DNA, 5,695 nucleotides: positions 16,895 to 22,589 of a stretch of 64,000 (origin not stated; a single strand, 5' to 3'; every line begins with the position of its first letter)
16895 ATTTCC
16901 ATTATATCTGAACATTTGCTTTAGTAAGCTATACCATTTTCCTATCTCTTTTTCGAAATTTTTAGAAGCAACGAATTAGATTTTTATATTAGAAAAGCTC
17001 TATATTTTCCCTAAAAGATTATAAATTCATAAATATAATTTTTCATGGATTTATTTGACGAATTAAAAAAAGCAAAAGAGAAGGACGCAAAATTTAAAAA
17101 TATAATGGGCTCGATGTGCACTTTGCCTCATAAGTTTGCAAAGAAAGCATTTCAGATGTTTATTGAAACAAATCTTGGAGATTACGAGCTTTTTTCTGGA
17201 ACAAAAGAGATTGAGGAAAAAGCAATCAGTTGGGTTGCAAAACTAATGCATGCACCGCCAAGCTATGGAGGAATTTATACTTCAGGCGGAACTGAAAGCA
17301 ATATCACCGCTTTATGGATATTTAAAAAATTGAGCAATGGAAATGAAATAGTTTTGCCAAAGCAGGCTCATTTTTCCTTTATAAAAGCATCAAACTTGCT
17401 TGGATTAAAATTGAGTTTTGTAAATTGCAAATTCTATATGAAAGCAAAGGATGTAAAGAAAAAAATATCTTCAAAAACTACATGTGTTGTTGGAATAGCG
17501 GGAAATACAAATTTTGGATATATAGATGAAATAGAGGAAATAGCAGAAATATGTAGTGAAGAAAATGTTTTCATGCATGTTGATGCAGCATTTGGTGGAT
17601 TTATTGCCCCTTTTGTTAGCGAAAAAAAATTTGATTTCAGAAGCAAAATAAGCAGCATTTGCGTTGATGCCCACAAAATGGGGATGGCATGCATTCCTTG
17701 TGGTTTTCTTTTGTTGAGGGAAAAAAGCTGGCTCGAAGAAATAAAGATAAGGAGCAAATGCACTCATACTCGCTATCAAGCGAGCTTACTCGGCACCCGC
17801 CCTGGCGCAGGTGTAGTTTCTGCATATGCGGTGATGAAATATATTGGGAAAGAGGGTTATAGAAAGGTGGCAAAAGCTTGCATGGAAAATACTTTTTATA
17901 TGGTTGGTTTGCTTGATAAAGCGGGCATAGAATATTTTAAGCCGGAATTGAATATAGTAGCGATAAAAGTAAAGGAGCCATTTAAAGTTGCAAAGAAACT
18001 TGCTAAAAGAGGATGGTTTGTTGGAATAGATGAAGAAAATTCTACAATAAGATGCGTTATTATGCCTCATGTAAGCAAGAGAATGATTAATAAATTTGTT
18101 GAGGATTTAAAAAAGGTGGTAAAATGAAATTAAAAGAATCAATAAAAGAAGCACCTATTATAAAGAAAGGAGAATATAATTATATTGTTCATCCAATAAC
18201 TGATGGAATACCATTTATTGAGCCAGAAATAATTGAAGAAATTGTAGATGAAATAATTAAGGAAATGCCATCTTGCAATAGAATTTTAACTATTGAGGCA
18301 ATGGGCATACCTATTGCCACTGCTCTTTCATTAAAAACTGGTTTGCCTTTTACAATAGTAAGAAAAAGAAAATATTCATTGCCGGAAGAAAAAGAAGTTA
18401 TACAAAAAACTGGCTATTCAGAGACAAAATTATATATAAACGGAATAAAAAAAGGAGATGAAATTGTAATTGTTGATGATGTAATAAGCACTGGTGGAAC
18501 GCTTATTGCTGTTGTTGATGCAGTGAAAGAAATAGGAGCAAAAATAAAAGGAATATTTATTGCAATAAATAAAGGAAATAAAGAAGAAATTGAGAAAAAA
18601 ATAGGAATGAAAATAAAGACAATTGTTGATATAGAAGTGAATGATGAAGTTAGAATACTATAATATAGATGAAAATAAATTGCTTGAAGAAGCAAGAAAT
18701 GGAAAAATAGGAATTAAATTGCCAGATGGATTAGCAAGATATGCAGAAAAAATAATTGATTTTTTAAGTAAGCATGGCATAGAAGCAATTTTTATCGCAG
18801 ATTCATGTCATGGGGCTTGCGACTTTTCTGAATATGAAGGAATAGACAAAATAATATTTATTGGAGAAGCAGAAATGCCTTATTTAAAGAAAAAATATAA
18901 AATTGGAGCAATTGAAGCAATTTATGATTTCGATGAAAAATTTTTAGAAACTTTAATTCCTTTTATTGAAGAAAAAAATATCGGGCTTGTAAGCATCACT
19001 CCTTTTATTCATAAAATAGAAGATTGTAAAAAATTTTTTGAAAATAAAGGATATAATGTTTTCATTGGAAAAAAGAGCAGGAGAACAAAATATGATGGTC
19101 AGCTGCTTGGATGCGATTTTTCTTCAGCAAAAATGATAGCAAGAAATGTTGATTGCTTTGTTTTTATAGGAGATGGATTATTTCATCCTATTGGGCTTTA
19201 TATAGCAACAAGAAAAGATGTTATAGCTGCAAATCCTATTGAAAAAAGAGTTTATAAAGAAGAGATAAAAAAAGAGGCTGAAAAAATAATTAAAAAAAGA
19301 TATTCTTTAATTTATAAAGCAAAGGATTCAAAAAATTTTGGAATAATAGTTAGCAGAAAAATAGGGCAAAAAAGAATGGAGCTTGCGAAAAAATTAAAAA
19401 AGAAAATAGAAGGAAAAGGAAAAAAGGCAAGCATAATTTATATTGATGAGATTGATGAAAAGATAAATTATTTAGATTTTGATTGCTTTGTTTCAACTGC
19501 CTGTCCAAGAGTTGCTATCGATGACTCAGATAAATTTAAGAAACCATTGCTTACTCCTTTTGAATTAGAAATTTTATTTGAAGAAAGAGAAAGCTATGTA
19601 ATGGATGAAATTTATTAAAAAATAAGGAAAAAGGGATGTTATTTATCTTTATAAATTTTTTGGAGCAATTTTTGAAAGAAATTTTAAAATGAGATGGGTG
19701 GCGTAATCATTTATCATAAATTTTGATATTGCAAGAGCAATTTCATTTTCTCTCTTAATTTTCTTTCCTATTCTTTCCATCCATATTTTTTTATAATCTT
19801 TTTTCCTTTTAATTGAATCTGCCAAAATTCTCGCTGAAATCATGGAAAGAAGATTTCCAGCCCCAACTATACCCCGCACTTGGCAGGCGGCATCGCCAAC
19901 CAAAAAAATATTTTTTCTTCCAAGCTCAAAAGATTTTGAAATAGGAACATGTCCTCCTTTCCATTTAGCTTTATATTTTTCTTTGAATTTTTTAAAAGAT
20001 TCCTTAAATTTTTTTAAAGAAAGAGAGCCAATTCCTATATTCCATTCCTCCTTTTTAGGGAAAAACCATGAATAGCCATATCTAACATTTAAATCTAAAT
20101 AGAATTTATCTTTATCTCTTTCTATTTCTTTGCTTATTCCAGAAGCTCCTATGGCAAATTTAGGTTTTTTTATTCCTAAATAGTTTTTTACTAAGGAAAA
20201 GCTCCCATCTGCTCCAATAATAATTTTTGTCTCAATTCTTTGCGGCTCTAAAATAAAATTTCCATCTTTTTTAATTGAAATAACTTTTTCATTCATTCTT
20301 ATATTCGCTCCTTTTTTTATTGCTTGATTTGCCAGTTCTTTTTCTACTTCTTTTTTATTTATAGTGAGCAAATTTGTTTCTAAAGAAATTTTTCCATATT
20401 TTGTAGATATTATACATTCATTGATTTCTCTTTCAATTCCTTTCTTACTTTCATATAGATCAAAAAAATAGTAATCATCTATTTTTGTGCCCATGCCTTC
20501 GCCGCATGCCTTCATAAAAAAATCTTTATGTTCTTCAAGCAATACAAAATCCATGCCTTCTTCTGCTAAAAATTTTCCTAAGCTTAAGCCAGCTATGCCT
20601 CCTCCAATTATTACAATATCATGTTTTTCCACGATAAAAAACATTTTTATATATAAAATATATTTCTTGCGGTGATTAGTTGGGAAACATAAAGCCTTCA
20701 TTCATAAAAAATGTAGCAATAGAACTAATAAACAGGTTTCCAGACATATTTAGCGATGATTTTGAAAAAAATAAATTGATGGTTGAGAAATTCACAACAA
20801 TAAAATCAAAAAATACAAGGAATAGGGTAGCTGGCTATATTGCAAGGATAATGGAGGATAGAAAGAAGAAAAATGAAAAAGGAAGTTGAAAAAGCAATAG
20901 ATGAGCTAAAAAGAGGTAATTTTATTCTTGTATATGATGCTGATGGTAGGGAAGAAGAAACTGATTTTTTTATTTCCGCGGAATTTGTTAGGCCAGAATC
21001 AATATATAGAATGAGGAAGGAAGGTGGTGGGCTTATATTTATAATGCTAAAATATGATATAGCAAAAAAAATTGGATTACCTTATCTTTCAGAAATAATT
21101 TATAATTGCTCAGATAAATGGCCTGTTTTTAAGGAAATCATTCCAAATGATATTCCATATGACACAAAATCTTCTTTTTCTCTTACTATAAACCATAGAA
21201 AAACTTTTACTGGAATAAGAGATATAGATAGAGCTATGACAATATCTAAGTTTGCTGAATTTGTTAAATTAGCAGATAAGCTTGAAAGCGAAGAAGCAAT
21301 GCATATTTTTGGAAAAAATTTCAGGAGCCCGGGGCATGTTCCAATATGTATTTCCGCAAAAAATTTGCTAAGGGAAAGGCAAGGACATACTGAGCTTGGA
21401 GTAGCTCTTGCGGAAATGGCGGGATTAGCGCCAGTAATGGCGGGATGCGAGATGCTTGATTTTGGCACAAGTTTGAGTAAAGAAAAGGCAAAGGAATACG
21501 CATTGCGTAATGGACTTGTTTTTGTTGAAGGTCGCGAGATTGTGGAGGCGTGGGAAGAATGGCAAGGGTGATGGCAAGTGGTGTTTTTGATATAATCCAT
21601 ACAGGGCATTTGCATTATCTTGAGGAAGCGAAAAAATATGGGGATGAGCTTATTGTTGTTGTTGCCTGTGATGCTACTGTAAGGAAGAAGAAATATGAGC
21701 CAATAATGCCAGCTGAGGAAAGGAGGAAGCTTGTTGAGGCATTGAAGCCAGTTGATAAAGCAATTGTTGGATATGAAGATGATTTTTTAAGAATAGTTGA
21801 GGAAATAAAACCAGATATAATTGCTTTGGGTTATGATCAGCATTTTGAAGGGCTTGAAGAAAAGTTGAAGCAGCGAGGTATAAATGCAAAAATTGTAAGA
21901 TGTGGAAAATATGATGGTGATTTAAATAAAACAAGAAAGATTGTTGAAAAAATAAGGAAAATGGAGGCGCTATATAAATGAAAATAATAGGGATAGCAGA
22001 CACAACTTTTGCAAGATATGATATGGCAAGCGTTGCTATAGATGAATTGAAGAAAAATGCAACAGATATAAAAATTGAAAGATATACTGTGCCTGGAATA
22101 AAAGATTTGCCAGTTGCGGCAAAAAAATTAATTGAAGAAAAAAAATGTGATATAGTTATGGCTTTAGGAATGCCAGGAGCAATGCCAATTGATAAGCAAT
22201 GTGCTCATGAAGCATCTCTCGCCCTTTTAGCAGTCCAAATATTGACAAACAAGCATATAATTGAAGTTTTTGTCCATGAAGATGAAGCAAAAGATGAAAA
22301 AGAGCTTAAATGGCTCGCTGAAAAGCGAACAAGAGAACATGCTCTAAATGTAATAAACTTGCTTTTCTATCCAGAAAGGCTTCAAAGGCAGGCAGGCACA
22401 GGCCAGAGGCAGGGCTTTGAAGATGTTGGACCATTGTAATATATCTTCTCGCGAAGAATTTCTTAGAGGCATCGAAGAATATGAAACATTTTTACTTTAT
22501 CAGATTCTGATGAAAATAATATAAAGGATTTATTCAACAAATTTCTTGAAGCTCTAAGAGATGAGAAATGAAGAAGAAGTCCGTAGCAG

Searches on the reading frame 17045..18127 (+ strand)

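Call 34: search_protein_families(library=pfam, proteins=[window:17045-18127:+])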
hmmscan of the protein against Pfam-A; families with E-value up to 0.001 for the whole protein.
window:17045-18127:+ (360 aa): 5 families
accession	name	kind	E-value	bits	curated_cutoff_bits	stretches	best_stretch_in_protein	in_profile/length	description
PF00282.25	Pyridoxal_deC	-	3.4e-32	112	27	1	40-295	64-358/375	Pyridoxal-dependent decarboxylase conserved domain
PF00266.25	Aminotran_5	-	2.7e-16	59.9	21.5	1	51-308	39-315/371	Aminotransferase class-V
PF00155.27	Aminotran_1_2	-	9.2e-12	45.2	19.7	1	32-324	22-328/361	Aminotransferase class I and II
PF01041.23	DegT_DnrJ_EryC1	-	7.7e-06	25.8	19.8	1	77-182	43-147/360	DegT/DnrJ/EryC1/StrS aminotransferase family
PF05889.19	SepSecS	-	0.00019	20.7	21.1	1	94-184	96-195/389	O-phosphoseryl-tRNA(Sec) selenium transferase, SepSecS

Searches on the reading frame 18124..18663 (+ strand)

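Call 34: search_protein_families(library=pfam, proteins=[window:18124-18663:+])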
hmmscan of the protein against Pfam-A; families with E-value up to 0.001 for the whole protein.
window:18124-18663:+ (179 aa): 4 families
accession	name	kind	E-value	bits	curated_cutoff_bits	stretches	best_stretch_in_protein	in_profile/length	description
PF00156.33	Pribosyltran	-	4.5e-17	62.2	26.3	1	53-168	32-144/158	Phosphoribosyl transferase domain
PF15609.12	PRTase_2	-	3.2e-05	24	28.8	1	108-167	116-182/188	Phosphoribosyl transferase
PF24390.1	PRTase-CE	-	0.00015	22.2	27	1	105-172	99-173/253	PRTase-CE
PF14681.12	UPRTase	-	0.00023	21.2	27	1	110-175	119-189/206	Uracil phosphoribosyltransferase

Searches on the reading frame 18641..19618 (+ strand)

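Call 34: search_protein_families(library=pfam, proteins=[window:18641-19618:+])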
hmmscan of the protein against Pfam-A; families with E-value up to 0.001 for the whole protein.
window:18641-19618:+ (325 aa): 1 family
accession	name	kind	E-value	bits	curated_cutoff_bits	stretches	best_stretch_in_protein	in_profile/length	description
PF01866.22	Diphthamide_syn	-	1.1e-74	252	33.2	1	27-317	1-296/302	Putative diphthamide synthesis protein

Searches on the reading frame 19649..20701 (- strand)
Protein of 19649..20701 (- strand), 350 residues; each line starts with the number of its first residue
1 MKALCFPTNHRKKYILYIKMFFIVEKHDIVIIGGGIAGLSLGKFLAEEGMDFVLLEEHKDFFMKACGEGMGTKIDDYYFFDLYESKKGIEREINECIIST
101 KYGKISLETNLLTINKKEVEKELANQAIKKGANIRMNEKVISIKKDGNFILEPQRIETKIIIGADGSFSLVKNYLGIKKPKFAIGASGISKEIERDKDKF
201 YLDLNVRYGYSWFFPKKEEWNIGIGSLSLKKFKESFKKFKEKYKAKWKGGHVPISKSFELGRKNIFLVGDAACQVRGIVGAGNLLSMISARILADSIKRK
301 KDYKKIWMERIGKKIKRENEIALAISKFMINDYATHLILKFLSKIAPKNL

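Call 34: search_protein_families(library=pfam, proteins=[window:19649-20701:-])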
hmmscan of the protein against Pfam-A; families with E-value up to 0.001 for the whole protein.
window:19649-20701:- (350 aa): 11 families
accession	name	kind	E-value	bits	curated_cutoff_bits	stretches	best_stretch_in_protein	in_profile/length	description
PF01494.25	FAD_binding_3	-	2.6e-13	50.3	22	1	28-62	3-37/349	FAD binding domain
PF01266.30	DAO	-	9.7e-09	35.6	27.9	1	28-61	1-34/353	FAD dependent oxidoreductase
PF07992.20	Pyr_redox_2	-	4e-08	33.5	26.1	1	27-66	1-40/291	Pyridine nucleotide-disulphide oxidoreductase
PF13450.12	NAD_binding_8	-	1.7e-06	28.7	21.9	1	31-63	1-33/68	NAD(P)-binding Rossmann-like domain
PF00070.33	Pyr_redox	-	2.1e-06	28.6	22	0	29-77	2-49/82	Pyridine nucleotide-disulphide oxidoreductase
PF05834.18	Lycopene_cycl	-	8.3e-06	25.6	23.4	1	28-172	1-146/380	Lycopene cyclase protein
PF22578.2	GGR_cat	-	2.1e-05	24.7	27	1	191-245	13-69/88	Geranylgeranyl reductase catalytic domain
PF01946.23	Thi4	-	2.8e-05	23.9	26.2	0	18-59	9-51/235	Thi4 family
PF13738.12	Pyr_redox_3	-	0.00035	20.3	30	1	30-178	1-144/305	Pyridine nucleotide-disulphide oxidoreductase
PF00890.30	FAD_binding_2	-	0.00046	19.9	20.4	1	28-58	1-31/414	FAD binding domain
PF03486.20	HI0933_like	-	0.00068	19.6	50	0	28-71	2-45/244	HI0933-like protein Rossmann domain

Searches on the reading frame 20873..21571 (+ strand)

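Call 34: search_protein_families(library=pfam, proteins=[window:20873-21571:+])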
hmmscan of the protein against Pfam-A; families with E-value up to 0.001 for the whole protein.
window:20873-21571:+ (232 aa): 1 family
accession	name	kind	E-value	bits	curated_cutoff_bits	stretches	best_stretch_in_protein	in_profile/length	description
PF00926.24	DHBP_synthase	-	3.5e-49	167.4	26.4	1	6-225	1-190/191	3,4-dihydroxy-2-butanone 4-phosphate synthase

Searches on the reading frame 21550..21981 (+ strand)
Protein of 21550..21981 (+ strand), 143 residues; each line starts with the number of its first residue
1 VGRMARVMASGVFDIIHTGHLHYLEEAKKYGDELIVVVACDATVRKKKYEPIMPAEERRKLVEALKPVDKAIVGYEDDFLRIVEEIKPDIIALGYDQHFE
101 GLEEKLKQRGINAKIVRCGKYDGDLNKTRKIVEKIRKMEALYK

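Call 34: search_protein_families(library=pfam, proteins=[window:21550-21981:+])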
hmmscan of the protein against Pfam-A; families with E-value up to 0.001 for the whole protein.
window:21550-21981:+ (143 aa): 2 families
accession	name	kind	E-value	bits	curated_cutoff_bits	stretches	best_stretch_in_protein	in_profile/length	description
PF01467.32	CTP_transf_like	-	4.8e-24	85.5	21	1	9-115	2-111/133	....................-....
PF06574.18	FAD_syn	-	0.00089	19.5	27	0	6-72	8-81/158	FAD synthetase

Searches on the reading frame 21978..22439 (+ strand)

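Call 34: search_protein_families(library=pfam, proteins=[window:21978-22439:+])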
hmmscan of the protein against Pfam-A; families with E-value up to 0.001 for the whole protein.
window:21978-22439:+ (153 aa): 1 family
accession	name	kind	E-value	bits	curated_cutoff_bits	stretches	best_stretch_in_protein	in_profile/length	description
PF00885.24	DMRL_synthase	-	8.8e-17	61.8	26.7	1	4-129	4-135/139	6,7-dimethyl-8-ribityllumazine synthase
